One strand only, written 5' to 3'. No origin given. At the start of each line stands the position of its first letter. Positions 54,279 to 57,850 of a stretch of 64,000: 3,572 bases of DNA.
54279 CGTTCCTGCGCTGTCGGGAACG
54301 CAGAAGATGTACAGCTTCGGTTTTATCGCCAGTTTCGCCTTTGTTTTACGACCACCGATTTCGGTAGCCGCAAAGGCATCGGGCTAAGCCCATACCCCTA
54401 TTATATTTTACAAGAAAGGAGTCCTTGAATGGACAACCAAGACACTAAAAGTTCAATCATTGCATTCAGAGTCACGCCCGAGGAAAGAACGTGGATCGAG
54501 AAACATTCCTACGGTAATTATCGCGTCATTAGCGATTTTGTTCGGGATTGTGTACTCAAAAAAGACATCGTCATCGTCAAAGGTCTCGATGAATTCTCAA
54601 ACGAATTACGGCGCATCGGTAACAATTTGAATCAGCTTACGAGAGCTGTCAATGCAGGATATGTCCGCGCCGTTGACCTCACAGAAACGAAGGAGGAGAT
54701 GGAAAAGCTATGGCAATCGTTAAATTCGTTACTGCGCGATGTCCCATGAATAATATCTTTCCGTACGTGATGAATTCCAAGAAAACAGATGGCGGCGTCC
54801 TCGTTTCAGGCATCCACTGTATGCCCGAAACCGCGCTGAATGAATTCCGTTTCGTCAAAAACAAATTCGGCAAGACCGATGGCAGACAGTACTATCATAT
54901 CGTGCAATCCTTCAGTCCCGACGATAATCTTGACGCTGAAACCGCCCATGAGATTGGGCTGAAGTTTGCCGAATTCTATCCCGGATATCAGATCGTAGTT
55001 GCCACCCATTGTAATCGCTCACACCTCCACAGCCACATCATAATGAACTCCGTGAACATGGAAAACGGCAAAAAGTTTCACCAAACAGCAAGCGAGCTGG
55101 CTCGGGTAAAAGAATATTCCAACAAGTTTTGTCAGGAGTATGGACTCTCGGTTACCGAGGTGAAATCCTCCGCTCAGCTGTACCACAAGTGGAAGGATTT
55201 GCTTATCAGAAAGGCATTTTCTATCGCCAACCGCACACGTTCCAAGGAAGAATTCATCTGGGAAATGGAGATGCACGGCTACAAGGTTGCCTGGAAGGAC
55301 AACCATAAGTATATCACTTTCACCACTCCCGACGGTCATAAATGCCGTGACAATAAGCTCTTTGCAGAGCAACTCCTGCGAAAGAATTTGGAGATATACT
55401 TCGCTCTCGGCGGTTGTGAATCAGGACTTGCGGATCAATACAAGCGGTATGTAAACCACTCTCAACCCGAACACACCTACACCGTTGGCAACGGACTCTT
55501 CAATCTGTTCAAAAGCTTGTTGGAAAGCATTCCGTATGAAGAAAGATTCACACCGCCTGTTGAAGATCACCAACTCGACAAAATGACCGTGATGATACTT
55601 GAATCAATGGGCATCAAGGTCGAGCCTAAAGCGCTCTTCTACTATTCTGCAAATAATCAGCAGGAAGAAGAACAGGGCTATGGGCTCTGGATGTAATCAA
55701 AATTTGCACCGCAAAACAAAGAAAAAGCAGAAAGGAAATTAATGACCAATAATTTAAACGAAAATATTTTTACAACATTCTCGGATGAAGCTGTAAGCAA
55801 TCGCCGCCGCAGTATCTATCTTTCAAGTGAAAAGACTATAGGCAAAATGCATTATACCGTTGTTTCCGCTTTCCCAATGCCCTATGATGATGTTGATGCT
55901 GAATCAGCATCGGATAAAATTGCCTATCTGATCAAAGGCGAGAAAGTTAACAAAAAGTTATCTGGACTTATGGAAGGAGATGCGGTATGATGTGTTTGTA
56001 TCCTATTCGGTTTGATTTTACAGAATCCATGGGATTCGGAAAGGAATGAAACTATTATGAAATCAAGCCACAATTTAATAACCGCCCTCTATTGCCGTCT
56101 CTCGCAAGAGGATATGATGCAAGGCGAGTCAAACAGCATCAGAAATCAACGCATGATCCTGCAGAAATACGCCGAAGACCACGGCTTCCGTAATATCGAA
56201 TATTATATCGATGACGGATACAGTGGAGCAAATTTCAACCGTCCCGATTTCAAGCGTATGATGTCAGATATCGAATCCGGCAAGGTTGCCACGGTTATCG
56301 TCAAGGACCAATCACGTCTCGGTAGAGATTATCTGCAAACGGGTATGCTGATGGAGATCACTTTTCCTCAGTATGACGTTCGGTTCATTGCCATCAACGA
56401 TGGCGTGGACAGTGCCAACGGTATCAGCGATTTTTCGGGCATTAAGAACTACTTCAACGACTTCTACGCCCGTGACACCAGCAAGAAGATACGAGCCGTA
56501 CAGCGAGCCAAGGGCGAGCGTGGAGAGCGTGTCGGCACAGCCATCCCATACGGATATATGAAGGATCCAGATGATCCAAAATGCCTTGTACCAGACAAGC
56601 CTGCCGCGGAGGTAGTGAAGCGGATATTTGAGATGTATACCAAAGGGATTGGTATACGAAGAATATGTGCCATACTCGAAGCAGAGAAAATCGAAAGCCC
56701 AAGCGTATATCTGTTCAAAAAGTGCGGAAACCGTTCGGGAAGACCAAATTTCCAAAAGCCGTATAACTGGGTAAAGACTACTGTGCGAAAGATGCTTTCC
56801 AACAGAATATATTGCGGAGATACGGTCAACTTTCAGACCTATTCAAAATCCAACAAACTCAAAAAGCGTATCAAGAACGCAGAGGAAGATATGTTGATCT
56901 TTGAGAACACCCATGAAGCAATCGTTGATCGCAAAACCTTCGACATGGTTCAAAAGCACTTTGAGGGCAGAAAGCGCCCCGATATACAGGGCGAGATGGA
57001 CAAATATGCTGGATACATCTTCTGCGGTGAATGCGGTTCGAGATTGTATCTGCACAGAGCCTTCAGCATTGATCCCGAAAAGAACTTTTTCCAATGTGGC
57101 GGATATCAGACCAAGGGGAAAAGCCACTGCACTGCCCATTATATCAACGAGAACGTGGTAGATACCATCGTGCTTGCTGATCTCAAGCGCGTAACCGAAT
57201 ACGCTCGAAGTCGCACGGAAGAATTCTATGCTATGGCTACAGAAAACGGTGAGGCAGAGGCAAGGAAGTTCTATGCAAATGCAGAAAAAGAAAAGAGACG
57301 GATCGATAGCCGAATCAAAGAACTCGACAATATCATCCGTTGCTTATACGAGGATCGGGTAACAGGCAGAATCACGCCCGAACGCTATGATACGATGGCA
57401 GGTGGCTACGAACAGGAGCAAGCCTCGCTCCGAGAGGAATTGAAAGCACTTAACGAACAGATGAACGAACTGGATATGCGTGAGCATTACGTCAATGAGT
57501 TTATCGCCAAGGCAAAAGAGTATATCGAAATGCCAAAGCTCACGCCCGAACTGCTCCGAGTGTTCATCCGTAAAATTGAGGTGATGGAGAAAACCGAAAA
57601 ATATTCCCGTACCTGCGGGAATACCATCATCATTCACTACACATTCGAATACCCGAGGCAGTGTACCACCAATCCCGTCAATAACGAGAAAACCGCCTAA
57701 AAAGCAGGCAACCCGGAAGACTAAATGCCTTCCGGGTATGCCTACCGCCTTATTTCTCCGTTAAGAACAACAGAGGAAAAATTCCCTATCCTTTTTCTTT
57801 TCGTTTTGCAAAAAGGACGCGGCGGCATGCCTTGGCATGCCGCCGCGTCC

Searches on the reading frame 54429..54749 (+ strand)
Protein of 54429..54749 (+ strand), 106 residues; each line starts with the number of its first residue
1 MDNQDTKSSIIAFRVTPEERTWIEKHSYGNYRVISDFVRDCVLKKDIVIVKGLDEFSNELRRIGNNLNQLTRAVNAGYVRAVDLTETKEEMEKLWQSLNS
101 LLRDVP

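Call 9: search_protein_families(library=pfam, proteins=[window:54429-54749:+], max_evalue=0.01)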
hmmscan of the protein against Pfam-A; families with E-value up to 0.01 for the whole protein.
window:54429-54749:+ (106 aa): 3 families
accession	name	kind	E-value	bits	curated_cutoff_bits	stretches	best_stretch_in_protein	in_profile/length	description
PF21983.2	NikA-like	-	9.8e-15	54.9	27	1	7-73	3-71/72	Mobilization protein NikA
PF05713.17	MobC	-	1.6e-13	51.3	23.2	1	58-101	2-45/45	Bacterial mobilisation protein (MobC)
PF19514.5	MobC_2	-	0.00048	20.3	27.5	1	13-80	26-104/140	MobC-like protein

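Call 10: search_protein_families(library=padloc, proteins=[window:54429-54749:+], max_evalue=0.01)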
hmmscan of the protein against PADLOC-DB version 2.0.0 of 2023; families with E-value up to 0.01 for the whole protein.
window:54429-54749:+ (106 aa): 1 family
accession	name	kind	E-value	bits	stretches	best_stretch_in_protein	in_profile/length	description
PDLC03862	LmuB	-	0.0034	13.8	1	25-104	214-293/643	-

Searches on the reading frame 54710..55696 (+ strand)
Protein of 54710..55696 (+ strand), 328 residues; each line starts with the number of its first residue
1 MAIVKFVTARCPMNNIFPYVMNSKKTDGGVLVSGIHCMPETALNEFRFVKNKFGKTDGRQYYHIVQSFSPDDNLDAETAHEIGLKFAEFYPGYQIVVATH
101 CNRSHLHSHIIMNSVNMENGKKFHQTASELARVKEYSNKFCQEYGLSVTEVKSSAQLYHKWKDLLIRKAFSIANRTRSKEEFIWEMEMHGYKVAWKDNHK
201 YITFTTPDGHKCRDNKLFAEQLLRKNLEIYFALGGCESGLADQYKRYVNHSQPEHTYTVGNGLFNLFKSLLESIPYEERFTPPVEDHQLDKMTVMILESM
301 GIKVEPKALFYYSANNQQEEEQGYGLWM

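Call 9: search_protein_families(library=pfam, proteins=[window:54710-55696:+], max_evalue=0.01)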
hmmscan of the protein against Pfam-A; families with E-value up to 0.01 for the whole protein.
window:54710-55696:+ (328 aa): 1 family
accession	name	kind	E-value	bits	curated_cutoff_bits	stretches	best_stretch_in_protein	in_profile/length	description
PF03432.20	Relaxase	-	3.7e-38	131.2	24.6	1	19-146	1-132/132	MobA/VirD2-like, nuclease domain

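Call 10: search_protein_families(library=padloc, proteins=[window:54710-55696:+], max_evalue=0.01)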
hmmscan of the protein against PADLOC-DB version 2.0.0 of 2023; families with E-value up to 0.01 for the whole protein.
window:54710-55696:+ (328 aa): 0 families

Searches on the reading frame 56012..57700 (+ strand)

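Call 9: search_protein_families(library=pfam, proteins=[window:56012-57700:+], max_evalue=0.01)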
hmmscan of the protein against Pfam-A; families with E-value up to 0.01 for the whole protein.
window:56012-57700:+ (562 aa): 4 families
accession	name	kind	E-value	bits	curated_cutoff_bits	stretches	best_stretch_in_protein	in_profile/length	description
PF00239.26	Resolvase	-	1.8e-22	80.5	23.3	1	25-172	2-144/145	Resolvase, N terminal domain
PF07508.19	Recombinase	-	4.3e-22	78.7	21.1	1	198-320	3-102/102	Recombinase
PF13408.12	Zn_ribbon_recom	-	1.1e-11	45.4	25.3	1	333-392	3-58/58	Recombinase zinc beta ribbon domain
PF14287.11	DUF4368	-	1.5e-11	44.8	25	1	487-545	5-62/67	Domain of unknown function (DUF4368)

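Call 10: search_protein_families(library=padloc, proteins=[window:56012-57700:+], max_evalue=0.01)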
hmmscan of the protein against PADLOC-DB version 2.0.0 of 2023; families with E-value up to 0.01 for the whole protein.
window:56012-57700:+ (562 aa): 2 families
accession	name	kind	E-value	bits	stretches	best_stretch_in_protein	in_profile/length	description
PDLC02050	Cas8b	-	0.001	16.6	1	392-535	79-189/496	-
PDLC03859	LmuB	-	0.0012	16.2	1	268-506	337-480/611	-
